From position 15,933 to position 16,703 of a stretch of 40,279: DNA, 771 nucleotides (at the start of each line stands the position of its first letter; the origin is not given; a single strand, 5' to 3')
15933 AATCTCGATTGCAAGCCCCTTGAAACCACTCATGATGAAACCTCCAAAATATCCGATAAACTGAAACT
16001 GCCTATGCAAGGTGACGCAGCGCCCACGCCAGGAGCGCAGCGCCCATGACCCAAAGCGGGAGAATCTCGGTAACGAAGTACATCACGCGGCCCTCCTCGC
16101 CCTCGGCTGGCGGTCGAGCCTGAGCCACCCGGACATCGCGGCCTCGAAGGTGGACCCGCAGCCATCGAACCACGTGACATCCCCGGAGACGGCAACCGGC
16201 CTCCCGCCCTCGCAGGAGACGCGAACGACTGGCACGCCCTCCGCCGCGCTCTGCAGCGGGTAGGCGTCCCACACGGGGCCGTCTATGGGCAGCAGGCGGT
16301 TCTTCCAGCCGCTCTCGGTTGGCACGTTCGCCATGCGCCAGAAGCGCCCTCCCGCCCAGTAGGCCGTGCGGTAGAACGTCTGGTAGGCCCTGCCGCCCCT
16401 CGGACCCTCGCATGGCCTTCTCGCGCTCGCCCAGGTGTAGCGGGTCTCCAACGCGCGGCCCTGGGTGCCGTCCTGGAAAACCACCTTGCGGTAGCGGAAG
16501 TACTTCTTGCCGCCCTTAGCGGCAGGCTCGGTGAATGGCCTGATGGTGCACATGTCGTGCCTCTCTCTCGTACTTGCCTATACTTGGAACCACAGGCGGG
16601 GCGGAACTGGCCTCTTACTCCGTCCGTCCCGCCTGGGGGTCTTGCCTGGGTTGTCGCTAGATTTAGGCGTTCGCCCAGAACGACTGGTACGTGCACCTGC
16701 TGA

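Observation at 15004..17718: Inverted five-ORF orphan operon with its own XRE regulator and palindromic operators, inserted between the replication origin and the packaging genes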

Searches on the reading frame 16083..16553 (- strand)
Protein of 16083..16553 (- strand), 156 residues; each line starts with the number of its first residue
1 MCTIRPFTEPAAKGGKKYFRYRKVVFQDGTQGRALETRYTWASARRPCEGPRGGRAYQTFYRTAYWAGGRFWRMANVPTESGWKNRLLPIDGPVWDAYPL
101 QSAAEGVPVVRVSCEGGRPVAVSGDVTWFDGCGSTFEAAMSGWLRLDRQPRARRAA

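Call 4: search_protein_families(library=pfam, proteins=[window:16083-16553:-], max_evalue=1)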
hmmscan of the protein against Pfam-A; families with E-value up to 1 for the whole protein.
window:16083-16553:- (156 aa): 0 families

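Call 5: search_protein_families(library=phrogs, proteins=[window:16083-16553:-], max_evalue=1)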
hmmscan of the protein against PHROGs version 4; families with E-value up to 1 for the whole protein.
window:16083-16553:- (156 aa): 1 family
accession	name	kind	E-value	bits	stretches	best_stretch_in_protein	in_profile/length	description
phrog_16615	-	other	0.35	10.6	1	79-127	392-439/529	peptidase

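Call 6: search_protein_families(library=padloc, proteins=[window:16083-16553:-], max_evalue=1)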
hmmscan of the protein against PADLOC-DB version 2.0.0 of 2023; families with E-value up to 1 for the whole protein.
window:16083-16553:- (156 aa): 0 families

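Call 14: find_encoding_contigs(protein=window:16083-16553:-, flank=10000, max_places=8)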
Protein window:16083-16553:- (156 aa): 23 contigs read that carry it; 8 places shown.
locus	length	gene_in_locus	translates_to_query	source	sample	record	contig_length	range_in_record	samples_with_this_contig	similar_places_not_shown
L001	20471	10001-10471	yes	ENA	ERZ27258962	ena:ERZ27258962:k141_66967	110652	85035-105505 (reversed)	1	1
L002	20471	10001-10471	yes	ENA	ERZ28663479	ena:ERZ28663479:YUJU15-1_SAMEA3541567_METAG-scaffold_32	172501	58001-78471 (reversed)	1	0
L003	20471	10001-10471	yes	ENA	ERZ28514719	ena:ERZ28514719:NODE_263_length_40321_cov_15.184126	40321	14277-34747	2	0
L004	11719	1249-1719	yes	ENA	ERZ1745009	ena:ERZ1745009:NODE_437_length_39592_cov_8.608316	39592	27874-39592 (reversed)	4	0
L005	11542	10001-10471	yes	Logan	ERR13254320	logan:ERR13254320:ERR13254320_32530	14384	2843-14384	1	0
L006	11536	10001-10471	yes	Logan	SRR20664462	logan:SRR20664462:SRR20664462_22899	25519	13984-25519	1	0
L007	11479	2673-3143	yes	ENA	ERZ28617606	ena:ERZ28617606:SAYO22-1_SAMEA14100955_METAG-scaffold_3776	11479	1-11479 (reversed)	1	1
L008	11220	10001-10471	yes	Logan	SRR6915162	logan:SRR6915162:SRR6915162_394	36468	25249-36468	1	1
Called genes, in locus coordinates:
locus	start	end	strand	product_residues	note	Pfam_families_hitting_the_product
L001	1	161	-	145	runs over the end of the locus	-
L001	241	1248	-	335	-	PF18906:Phage_tube_2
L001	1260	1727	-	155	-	-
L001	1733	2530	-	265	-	-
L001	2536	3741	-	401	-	PF05065:Phage_capsid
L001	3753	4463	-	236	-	PF00574:CLP_protease, PF25145:NfeD1b_N (weak)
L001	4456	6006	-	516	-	PF04860:Phage_portal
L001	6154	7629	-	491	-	PF03354:TerL_ATPase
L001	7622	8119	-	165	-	PF05119:Terminase_4 (weak)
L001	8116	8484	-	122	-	-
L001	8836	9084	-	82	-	-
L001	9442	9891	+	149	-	-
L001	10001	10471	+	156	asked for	-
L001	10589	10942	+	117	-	-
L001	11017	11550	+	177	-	-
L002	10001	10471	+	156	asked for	-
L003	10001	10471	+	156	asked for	-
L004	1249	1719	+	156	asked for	-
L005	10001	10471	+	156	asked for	-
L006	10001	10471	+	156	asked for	-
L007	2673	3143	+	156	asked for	-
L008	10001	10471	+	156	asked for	-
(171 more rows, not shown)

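Call 15: find_homologous_proteins(query=window:16083-16553:-)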
Query window:16083-16553:- (156 aa): 6 proteins with E <= 0.001 among 168 candidates.
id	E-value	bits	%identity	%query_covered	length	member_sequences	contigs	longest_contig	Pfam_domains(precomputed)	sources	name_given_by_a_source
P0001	6.5e-95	334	92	100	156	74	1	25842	-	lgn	-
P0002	5.8e-86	305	83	100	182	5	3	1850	-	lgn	-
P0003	2.6e-56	208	60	94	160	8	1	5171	-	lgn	-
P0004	5.0e-55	204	92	63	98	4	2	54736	-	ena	-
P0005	1.3e-53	200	59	98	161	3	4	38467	-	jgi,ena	jgi:hypothetical protein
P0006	1.1e-51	193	87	60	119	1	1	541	-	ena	-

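Call 16: search_protein_families(library=ncbifam, proteins=[window:16083-16553:-], max_evalue=1)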
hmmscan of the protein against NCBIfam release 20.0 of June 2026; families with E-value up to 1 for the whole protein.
window:16083-16553:- (156 aa): 0 families

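Call 17: find_encoding_contigs(protein=P0005, flank=8000, max_places=4)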
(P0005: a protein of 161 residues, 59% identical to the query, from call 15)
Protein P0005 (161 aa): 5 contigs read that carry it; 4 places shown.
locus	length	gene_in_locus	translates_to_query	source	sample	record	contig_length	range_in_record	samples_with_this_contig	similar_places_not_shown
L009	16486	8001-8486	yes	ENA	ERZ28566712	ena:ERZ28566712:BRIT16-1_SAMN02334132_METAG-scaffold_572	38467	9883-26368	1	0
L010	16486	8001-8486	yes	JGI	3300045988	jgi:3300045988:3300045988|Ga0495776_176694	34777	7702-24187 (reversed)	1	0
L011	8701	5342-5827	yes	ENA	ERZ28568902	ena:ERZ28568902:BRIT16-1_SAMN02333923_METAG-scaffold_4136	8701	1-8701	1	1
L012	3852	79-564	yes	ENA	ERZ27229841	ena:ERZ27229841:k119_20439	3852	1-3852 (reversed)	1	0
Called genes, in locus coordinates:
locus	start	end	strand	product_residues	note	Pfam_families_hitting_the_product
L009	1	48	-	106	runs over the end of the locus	-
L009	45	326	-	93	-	PF24829:Phage_connect_2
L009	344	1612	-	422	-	PF05065:Phage_capsid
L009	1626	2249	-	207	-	PF04586:Peptidase_S78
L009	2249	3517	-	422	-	PF04860:Phage_portal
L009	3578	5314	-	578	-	PF03354:TerL_ATPase, PF20441:TerL_nuclease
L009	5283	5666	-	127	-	PF05119:Terminase_4 (weak)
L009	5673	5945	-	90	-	PF01844:HNH (weak)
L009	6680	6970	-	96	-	-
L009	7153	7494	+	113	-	-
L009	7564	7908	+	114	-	-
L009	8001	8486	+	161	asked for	-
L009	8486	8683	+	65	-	-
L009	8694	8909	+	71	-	-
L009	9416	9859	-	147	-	-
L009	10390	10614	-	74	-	PF13240:Zn_Ribbon_1 (faint), PF13248:Zn_ribbon_3 (faint)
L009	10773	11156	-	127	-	-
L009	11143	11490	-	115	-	-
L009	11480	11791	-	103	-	-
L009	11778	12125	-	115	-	-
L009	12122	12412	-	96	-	-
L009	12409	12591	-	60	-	-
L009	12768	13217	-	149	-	-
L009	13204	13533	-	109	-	-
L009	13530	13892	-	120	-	PF11753:DUF3310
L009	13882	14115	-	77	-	-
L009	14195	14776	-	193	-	-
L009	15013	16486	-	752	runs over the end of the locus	PF09250:Prim-Pol, PF08708:PriCT_1, PF19263:DUF5906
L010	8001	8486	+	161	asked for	-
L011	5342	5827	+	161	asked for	-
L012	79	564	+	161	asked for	-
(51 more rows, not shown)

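Call 18: find_encoding_contigs(protein=P0003, flank=8000, max_places=3)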
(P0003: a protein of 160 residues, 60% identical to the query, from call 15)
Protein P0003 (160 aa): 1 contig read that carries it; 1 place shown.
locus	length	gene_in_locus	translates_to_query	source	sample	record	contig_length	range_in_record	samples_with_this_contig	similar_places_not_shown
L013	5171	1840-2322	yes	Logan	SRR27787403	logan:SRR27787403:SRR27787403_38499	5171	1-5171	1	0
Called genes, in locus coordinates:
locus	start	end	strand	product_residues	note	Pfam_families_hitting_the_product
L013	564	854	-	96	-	-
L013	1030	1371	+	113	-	-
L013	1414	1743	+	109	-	-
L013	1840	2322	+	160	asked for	-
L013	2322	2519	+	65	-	-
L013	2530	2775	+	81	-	-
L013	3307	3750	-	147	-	-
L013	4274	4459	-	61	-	PF13005:zf-IS66 (faint), PF13240:Zn_Ribbon_1 (faint)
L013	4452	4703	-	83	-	-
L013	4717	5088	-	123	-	-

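Call 33: search_protein_representatives(alignment_id=A1)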
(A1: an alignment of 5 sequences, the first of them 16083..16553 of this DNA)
Query: 5 sequences, 156 profile positions. Proteins with E-value up to 0.001 (for the whole library): 63; up to 1e-10: 44; up to 1e-30: 4. The best 63 are listed.
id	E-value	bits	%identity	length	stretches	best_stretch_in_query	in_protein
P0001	2.4e-91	320.4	-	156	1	1-156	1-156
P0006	7.6e-51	188.8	-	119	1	1-95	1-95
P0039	6.5e-37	143.5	-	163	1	6-154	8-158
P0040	1.8e-31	125.8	-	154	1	14-146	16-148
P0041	9.9e-29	116.9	-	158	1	6-137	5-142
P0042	1.3e-27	113.3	-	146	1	17-124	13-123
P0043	1.0e-26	110.4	-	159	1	15-153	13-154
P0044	4.7e-24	101.7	-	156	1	4-124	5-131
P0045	5.2e-24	101.6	-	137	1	33-120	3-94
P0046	1.5e-23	100.1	-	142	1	17-125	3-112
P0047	1.9e-23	99.8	-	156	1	15-133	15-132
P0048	6.9e-23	97.9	-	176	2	14-79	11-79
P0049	1.2e-22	97.2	-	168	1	16-152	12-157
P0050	1.8e-20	90.1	-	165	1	10-153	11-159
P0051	5.6e-20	88.5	-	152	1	16-124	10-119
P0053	8.8e-20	87.8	-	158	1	12-152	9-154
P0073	2.0e-14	70.4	-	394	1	31-125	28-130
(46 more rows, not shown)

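Call 35: predict_structure(alignment_id=A1)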
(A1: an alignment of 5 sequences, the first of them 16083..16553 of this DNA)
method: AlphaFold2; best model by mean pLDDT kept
length: 156 residues; sequences in the alignment: 5
mean_pLDDT: 41.5   pTM: 0.35
mean pLDDT of the five models: 41.5, 37.9, 36.8, 34.4, 32.6
residues with pLDDT >= 90: 0; 70-90: 0; 50-70: 44; < 50: 112
segments of 3 or more residues with pLDDT < 50: 1-19, 40-60, 93-156
pLDDT, mean of each block of 10 residues (from residue 1): 31 42 51 53 39 39 58 59 57 44 30 29 29 33 34 31
secondary structure, 60 per line:
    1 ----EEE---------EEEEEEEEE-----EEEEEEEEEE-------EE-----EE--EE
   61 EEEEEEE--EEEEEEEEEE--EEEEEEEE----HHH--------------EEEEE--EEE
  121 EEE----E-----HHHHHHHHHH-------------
elements in order: E5-7 E17-25 E31-40 E59-67 E70-79 E82-89 E111-115 E118-123 H134-143

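Call 37: search_protein_families(library=pfam, alignment_id=A2, max_evalue=0.01)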
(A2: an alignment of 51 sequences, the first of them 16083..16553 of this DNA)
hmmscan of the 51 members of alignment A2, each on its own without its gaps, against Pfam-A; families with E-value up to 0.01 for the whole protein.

A. member 1, window:16083-16553:- (156 aa): 0 families

B. families by the number of members that match (of 51 scanned): 0 families

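Call 38: search_protein_families(library=phrogs, alignment_id=A2, max_evalue=0.01)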
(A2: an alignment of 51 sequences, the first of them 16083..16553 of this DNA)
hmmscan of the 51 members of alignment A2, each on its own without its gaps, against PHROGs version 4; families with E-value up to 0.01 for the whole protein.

A. member 1, window:16083-16553:- (156 aa): 0 families

B. families by the number of members that match (of 51 scanned): 2 families
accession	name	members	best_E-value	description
phrog_3031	-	1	0.00031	-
phrog_38427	-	1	0.00073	-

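Call 39: search_solved_structures(query=A2, max_evalue=1)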
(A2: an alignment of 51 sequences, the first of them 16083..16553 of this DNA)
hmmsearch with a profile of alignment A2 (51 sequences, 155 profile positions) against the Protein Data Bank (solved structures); distinct sequences matched with E-value up to 1: 0.

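Call 41: find_encoding_contigs(protein=P0039, flank=6000, max_places=3)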
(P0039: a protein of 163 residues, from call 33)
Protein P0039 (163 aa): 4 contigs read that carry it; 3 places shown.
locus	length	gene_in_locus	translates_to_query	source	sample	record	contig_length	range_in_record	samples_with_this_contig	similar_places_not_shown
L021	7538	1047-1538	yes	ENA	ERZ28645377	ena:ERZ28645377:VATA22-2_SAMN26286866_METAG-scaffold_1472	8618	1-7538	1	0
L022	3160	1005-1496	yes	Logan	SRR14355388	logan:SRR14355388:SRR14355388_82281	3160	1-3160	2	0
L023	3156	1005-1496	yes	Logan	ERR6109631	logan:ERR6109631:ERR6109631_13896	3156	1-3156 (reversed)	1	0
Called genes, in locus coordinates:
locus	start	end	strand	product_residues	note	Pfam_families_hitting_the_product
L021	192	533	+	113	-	-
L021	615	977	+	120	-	-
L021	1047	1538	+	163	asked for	-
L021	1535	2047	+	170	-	-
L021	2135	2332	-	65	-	-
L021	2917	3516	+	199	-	-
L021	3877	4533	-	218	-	-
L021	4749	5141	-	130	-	PF08797:HIRAN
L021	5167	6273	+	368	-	PF13280:WYL, PF25583:WCX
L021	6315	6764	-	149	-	PF00210:Ferritin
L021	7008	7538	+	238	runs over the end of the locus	PF02001:DUF134, PF04545:Sigma70_r4 (weak), PF02579:Nitro_FeMo-Co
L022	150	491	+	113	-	-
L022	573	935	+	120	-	-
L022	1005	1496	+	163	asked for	-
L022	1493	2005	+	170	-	-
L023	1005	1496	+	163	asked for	-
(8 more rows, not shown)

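Call 44: find_related_loci(query=A3, collection=viral_contigs, flank=5000)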
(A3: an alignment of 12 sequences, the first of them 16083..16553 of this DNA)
Query A3 (156 aa) in viral_contigs; peptide patterns used: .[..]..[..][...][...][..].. (x = any residue, [..] = any of these).
8 stretches matched a pattern; 4 encode a relative of the query (tblastn E <= 1e-3); 4 distinct loci.
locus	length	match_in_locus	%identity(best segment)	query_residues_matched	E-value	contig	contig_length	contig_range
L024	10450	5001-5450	89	1-150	2e-91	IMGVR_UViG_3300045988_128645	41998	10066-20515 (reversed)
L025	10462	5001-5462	59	1-153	1e-58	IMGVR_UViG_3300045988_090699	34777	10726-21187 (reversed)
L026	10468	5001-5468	98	1-156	5e-102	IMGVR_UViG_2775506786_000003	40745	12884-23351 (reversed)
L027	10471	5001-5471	34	5-151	4e-21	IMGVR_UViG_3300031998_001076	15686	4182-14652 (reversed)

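Call 48: find_related_loci(query=A4, collection=genome_contigs, flank=6000)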
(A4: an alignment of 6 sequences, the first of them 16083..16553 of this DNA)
Query A4 (156 aa) in genome_contigs; peptide patterns used: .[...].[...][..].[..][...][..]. (x = any residue, [..] = any of these).
15 stretches matched a pattern; 3 encode a relative of the query (tblastn E <= 1e-3); 3 distinct loci.
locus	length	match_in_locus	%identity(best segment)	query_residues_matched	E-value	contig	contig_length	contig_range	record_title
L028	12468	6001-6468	98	1-156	4e-102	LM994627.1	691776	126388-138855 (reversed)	bacterium OL-1 genome assembly Jeddahella massiliensis, scaffold scaffold00010, whole genome shotgun sequence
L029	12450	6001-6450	89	1-150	2e-91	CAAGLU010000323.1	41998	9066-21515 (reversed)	MAG TPA_asm: uncultured Atopobiaceae bacterium, isolate HGM04102, WGS project CAAGLU010000000 data, contig: SRS476348_96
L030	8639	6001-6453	82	1-150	2e-83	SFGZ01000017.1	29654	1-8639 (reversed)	MAG: Coriobacteriaceae bacterium isolate W0P9.015 Contig699, whole genome shotgun sequence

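Call 50: predict_structure(alignment_id=A2)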
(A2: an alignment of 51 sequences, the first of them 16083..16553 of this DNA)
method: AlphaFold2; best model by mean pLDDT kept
length: 156 residues; sequences in the alignment: 51
mean_pLDDT: 95.4   pTM: 0.87
mean pLDDT of the five models: 95.4, 95.2, 95.0, 93.0, 92.5
residues with pLDDT >= 90: 143; 70-90: 12; 50-70: 1; < 50: 0
segments of 3 or more residues with pLDDT < 50: none
pLDDT, mean of each block of 10 residues (from residue 1): 89 94 97 98 96 93 98 97 98 98 98 98 98 96 95 75
secondary structure, 60 per line:
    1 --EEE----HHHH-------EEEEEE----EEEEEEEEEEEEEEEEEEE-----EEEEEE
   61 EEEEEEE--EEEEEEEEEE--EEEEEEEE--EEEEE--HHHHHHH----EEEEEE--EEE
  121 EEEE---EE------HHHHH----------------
elements in order: E3-5 H10-13 E21-26 E31-49 E55-67 E70-79 E82-89 E92-96 H99-105 E110-115 E118-124 H136-140

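Call 55: fold_search(model_id=the predicted structure, library=pdb)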
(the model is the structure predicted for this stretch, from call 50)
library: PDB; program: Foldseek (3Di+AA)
matches with E <= 10: 385; with E <= 0.001: 0
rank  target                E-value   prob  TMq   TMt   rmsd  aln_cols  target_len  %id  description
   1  9zm4_A                2.7e-01  0.11  0.11  0.12  18.7       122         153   14  Crystal structure of a Heat shock protein (DnaJ) from Brucella melitensis (released 2025-12-17)
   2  3rd4_B                3.7e-01  0.14  0.15  0.23  12.8       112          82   15  Crystal structure of PROPEN_03304 from Proteus penneri ATCC 35198 Northeast Structural Genomics Consortium target id P (released 2011-05-25)
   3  5odn_E                4.3e-01  0.18  0.17  0.21   6.9        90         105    7  Salinibacter ruber Single-Strand Binding protein (released 2018-08-01)
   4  9fqr_Xh               4.8e-01  0.08  0.14  0.08  15.9       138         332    9  96-nm repeat of axonemal doublet microtubules from bovine sperm (released 2025-03-26)
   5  2zf3_F                6.3e-01  0.06  0.15  0.13  15.4       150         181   13  Crystal Structure of VioE (released 2008-01-01)
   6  8sod_B                6.6e-01  0.08  0.15  0.07  15.6       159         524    6  Phosphoinositide phosphate 3 kinase gamma bound with ADP and two Gbetagamma subunits in State 1 (released 2024-04-03)
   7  4d0n_B                7.0e-01  0.09  0.17  0.09  13.2       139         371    9  AKAP13 (AKAP-Lbc) RhoGEF domain in complex with RhoA (released 2014-05-21)
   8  4fj4_A                7.3e-01  0.06  0.15  0.14  16.6       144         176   19  Crystal structure of the protein Q9HRE7 complexed with mercury from Halobacterium salinarium at the resolution 2.1A, N (released 2012-08-22)
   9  2wyb_B                9.1e-01  0.11  0.15  0.07  12.3        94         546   11  The quorum quenching N-acyl homoserine lactone acylase PvdQ with a covalently bound dodecanoic acid (released 2009-12-29)
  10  4id2_A                1.0e+00  0.07  0.19  0.21  13.2       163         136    8  Crystal structure of a DUF4738 family protein (BACOVA_05496) from Bacteroides ovatus ATCC 8483 at 2.15 A resolution (released 2013-02-13)
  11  5d6y_E                1.1e+00  0.08  0.14  0.19  14.1       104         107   12  Crystal structure of double tudor domain of human lysine demethylase KDM4A complexed with histone H3K23me3 (released 2016-02-10)
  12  9v8i_A                1.1e+00  0.08  0.15  0.21  15.6       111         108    7  Crystal structure for YxiD-YxxD toxin-immunity protein complex from Bacillus subtilis 6633. (released 2025-12-24)
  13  3ifj_A                1.1e+00  0.07  0.15  0.16  16.4       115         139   13  Crystal structure of Mtu recA intein, splicing domain (released 2009-10-06)
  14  8xcj_F                1.1e+00  0.04  0.14  0.07  19.9       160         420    8  Open State of central tail fiber of bacteriophage lambda upon binding to LamB (gpJ713-LamB complex) (released 2024-05-01)
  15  6bca_A                1.1e+00  0.08  0.16  0.17  13.1       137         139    9  A Complex between PH Domain of LbcRhoGEF (AKAP-Lbc) and Activated RhoA Bound to a GTP Analog (released 2017-12-13)
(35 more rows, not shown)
